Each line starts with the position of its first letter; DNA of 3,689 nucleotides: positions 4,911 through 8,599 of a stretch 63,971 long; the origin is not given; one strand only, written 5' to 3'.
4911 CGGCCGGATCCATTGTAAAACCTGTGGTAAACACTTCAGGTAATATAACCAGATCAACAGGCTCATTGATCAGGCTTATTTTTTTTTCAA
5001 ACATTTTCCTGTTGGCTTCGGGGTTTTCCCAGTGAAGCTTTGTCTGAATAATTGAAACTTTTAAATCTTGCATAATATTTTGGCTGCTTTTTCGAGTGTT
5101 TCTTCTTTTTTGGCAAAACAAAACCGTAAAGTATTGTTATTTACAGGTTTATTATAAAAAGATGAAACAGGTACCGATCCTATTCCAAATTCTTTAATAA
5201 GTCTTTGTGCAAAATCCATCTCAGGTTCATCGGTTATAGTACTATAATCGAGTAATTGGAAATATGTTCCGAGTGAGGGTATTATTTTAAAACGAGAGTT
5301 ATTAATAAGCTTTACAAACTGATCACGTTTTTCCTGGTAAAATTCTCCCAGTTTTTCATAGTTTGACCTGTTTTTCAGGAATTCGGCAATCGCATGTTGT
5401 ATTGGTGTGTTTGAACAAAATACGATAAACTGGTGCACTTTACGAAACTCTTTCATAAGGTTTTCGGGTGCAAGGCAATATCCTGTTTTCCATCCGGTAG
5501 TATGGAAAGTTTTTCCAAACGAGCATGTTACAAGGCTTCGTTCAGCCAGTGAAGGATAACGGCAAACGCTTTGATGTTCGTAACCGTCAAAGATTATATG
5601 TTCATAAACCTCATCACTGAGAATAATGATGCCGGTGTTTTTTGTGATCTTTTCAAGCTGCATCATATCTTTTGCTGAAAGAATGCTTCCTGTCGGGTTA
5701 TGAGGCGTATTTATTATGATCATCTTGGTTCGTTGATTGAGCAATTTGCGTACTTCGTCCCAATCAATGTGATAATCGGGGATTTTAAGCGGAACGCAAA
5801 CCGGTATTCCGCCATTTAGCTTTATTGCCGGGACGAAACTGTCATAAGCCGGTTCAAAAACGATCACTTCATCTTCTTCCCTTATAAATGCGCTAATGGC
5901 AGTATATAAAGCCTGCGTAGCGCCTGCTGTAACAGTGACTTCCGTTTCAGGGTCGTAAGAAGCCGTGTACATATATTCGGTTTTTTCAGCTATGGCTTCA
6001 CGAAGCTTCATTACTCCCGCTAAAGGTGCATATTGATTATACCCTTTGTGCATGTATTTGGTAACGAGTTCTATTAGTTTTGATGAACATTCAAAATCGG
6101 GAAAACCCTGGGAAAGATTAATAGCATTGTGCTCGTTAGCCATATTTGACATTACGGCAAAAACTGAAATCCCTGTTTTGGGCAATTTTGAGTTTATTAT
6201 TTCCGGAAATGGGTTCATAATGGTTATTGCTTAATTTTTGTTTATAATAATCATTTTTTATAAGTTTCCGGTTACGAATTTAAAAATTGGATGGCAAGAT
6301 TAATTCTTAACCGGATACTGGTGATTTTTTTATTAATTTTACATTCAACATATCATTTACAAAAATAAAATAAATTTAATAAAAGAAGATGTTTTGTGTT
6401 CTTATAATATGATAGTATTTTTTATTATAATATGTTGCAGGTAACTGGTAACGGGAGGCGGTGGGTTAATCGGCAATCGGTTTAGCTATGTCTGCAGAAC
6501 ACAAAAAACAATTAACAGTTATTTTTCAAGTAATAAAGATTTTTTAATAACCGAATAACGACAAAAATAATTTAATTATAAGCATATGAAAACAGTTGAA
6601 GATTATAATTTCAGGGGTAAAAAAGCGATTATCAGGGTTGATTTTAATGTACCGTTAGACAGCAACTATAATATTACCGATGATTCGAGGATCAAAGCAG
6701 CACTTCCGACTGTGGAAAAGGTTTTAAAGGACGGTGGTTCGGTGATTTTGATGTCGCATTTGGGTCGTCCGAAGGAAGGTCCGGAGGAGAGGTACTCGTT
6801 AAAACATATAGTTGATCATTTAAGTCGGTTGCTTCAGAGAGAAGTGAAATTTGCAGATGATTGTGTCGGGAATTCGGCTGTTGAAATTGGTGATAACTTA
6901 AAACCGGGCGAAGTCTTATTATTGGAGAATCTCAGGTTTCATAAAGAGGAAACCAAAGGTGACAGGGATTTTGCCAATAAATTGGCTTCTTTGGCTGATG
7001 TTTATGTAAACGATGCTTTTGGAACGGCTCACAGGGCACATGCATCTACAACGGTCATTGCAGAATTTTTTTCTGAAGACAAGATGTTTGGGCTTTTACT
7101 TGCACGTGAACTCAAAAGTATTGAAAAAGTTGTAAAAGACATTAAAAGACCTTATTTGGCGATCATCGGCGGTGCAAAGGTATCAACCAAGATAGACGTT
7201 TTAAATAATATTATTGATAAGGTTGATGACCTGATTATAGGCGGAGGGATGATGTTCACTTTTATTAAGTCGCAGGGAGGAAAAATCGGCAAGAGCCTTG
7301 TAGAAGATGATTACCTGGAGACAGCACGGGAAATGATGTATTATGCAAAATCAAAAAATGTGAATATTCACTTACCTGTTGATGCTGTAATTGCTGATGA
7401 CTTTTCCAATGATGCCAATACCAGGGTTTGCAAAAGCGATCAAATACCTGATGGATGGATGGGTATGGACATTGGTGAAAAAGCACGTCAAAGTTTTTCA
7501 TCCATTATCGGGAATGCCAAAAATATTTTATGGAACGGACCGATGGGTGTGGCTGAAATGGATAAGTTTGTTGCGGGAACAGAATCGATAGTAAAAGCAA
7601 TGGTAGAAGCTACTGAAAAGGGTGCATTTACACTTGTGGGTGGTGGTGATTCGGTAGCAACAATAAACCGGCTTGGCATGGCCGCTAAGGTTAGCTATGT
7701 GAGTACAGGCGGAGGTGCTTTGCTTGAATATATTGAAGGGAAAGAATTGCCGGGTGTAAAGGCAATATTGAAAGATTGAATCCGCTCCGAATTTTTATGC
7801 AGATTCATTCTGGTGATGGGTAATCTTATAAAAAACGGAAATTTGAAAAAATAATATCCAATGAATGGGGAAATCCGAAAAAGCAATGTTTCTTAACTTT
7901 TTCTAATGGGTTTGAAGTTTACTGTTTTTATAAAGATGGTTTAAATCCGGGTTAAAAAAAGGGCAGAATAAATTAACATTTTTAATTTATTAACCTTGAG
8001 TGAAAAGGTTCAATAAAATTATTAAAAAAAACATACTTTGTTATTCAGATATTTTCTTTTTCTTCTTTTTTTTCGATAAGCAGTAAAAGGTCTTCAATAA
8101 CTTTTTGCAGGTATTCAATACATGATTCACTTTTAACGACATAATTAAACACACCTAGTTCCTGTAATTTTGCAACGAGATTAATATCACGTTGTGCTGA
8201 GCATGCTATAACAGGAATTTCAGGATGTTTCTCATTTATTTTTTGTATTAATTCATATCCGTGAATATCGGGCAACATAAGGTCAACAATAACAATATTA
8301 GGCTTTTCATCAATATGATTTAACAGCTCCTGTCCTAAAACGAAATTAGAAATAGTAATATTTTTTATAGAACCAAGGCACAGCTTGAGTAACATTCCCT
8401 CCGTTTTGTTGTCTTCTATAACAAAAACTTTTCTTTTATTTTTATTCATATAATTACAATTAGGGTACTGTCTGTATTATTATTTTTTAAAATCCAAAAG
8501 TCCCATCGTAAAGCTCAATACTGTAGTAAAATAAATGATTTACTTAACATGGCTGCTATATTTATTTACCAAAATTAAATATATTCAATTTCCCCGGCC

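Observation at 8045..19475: Ten co-directional genes couple orphan CheR/CheB, a SiaABC-type partner switch and a TerB-fused ABC exporter: candidate undescribed signalling-to-export system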

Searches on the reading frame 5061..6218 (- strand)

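Call 62: search_protein_families(library=pfam, proteins=[window:5061-6218:-], max_evalue=0.00001)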
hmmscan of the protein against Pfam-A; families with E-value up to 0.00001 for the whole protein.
window:5061-6218:- (385 aa): 4 families
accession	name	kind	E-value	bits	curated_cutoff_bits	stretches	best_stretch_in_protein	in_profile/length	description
PF00155.27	Aminotran_1_2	-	1.5e-60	205.8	19.7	1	32-381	3-360/361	Aminotransferase class I and II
PF01041.23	DegT_DnrJ_EryC1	-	3.8e-10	40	19.8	1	92-202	40-145/360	DegT/DnrJ/EryC1/StrS aminotransferase family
PF00266.25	Aminotran_5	-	2.6e-08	33.7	21.5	1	70-204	42-177/371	Aminotransferase class-V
PF01053.26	Cys_Met_Meta_PP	-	5.2e-06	25.7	27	0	95-204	71-175/381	Cys/Met metabolism PLP-dependent enzyme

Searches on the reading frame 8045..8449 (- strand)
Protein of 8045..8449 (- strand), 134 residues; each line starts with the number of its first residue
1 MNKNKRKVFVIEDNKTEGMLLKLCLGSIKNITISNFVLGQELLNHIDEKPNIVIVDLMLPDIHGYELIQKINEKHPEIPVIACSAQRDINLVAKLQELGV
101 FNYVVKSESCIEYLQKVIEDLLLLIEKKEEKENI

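Call 3: search_protein_families(library=pfam, proteins=[window:8045-8449:-], max_evalue=0.01)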
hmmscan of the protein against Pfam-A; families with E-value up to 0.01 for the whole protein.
window:8045-8449:- (134 aa): 1 family
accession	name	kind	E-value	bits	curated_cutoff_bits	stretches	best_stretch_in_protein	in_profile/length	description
PF00072.30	Response_reg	-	3.8e-18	66.1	30.2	1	8-111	1-104/111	Response regulator receiver domain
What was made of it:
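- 8045..8449 (-): Single-domain response regulator; lineage-specific neighbour, not a core member. PF00072, 66 bits (call 3).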

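Call 4: search_protein_families(library=ncbifam, proteins=[window:8045-8449:-], max_evalue=0.01)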
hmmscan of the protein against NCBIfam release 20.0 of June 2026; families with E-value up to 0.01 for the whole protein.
window:8045-8449:- (134 aa): 84 families (the best 25 are shown)
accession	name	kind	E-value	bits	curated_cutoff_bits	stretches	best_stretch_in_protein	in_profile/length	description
TIGR01818.1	ntrC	equivalog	5.5e-13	48.5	558.6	1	8-107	1-100/463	nitrogen regulation protein NR(I)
NF051850.1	RespRegRprY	equivalog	9.6e-13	48.1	370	1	4-132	3-130/234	response regulator transcription factor RprY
NF008296.0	PRK11083.1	equivalog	7.6e-12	45.1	273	1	5-117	3-114/228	two-component system response regulator CreB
NF033117.2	vanR_ACDEGLN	exception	8.3e-12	45.2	350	1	8-121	1-113/226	VanR-ABDEGLN family response regulator transcription factor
NF045505.1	RR_RssB_Pseudo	equivalog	4.8e-11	42.3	700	1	3-117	3-117/394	two-component system response regulator RssB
NF007969.0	PRK10693.1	equivalog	9.2e-11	41.3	329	1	5-119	7-121/337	two-component system response regulator RssB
NF008176.1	PRK10923.1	equivalog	9.6e-11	40.9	620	1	5-107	3-105/469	nitrogen regulation protein NR(I)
NF006900.1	PRK09390.1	equivalog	1.2e-10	41.3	255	1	4-116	3-118/203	response regulator FixJ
TIGR02154.1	PhoB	equivalog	2.2e-10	40.3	296.2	1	5-118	2-117/226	phosphate regulon transcriptional regulator PhoB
NF041946.1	LuxO_transreg_Vib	equivalog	3e-10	39.5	800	1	11-108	2-99/463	quorum-sensing sigma-54 dependent transcriptional regulator LuxO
NF045944.1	ResRegRpaBCyano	equivalog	5.8e-10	38.9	330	1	32-130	23-120/229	response regulator transcription factor RpaB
NF040689.1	MtrAB_MtrA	equivalog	9.8e-10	38.1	300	1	8-118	1-110/219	MtrAB system response regulator MtrA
NF040534.1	resp_reg_YycF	equivalog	1.5e-09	37.5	340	1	6-128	1-122/231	response regulator YycF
NF041866.1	EpsW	equivalog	3.8e-09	36.2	200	1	1-117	1-121/131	exopolysaccharide biosynthesis response regulator EpsW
NF041733.1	resp_reg_CseB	equivalog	4e-09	36.2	350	1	8-108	3-102/228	two-component system response regulator CseB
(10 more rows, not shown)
